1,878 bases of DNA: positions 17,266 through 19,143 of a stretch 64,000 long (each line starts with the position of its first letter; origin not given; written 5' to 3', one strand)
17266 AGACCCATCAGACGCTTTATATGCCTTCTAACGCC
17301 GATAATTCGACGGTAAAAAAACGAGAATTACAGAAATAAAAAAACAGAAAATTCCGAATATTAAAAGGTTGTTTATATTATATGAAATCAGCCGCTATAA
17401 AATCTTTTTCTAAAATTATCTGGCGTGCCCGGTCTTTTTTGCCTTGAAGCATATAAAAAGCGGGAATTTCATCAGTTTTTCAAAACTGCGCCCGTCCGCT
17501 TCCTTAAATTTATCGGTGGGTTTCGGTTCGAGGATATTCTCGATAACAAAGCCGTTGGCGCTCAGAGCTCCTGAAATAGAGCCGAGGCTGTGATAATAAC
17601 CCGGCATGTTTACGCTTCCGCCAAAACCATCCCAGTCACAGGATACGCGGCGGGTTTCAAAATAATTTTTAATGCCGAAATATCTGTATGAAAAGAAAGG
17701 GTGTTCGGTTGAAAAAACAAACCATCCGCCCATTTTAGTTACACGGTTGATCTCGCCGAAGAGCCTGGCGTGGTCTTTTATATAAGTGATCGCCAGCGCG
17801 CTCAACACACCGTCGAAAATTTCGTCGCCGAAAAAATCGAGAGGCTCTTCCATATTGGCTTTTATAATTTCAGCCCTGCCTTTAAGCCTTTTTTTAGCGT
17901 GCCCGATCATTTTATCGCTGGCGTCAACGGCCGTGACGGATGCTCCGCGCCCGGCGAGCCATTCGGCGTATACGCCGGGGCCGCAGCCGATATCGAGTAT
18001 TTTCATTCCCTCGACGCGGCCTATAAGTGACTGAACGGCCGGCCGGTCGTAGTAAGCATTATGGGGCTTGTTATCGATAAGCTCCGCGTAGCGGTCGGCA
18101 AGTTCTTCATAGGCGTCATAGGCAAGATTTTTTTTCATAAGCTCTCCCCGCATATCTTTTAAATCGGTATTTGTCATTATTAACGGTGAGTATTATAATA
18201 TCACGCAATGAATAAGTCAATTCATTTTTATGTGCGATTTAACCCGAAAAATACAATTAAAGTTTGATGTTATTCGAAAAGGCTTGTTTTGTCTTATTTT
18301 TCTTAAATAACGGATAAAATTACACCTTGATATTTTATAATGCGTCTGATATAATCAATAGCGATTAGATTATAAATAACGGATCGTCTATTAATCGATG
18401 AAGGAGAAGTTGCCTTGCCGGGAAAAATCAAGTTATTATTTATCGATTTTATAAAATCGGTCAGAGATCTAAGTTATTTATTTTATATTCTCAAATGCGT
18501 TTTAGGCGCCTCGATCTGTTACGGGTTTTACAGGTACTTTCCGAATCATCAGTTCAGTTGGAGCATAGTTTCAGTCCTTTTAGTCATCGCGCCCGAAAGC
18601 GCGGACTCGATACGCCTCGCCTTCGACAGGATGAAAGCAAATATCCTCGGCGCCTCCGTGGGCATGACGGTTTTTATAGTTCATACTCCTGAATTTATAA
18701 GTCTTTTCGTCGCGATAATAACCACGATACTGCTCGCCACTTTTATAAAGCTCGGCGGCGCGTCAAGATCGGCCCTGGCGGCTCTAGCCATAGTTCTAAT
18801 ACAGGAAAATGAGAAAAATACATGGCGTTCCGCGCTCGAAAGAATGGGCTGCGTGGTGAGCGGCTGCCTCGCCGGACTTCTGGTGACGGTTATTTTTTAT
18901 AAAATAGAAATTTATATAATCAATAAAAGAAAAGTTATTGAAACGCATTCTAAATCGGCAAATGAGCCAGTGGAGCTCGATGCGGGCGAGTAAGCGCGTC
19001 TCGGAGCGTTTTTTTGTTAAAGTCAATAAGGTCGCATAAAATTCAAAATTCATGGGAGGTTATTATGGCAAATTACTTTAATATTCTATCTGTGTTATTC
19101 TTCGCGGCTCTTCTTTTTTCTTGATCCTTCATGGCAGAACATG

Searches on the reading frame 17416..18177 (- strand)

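Call 48: search_protein_families(library=pfam, proteins=[window:17416-18177:-], max_evalue=0.00001)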
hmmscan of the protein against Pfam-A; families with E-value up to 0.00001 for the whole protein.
window:17416-18177:- (253 aa): 9 families
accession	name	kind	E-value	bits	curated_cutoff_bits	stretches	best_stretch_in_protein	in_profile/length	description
PF08241.18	Methyltransf_11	-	2.4e-22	79.8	21.2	1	61-155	1-95/95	Methyltransferase domain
PF13649.12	Methyltransf_25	-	1.3e-18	68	27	1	60-151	1-97/97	Methyltransferase domain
PF13489.12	Methyltransf_23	-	1.4e-14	54.6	27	1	54-158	20-119/164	Methyltransferase domain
PF13847.12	Methyltransf_31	-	4e-14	53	27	1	56-157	3-111/145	Methyltransferase domain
PF08242.18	Methyltransf_12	-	7.6e-11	43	30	1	61-153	1-98/98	Methyltransferase domain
PF01209.24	Ubie_methyltran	-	5.3e-08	32.9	20.1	1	28-154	21-150/233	ubiE/COQ5 methyltransferase family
PF07021.18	MetW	-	2.9e-06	27.5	21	1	56-148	13-103/193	Methionine biosynthesis protein MetW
PF05401.17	NodS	-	3.6e-06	27.4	24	1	58-149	45-135/201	Nodulation protein S (NodS)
PF03848.20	TehB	-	8.7e-06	25.7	20.4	0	49-153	23-130/193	Tellurite resistance protein TehB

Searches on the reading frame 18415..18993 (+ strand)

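Call 49: search_protein_families(library=pfam, proteins=[window:18415-18993:+], max_evalue=0.00001)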
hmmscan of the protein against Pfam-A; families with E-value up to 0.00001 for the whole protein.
window:18415-18993:+ (192 aa): 2 families
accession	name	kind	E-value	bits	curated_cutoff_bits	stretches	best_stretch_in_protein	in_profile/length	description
PF13515.12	FUSC_2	-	7.6e-14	52.4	25.6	1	34-157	1-126/126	Fusaric acid resistance protein-like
PF06081.17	ArAE_1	-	8.5e-10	39.3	22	1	25-160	7-140/141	Aromatic acid exporter family member 1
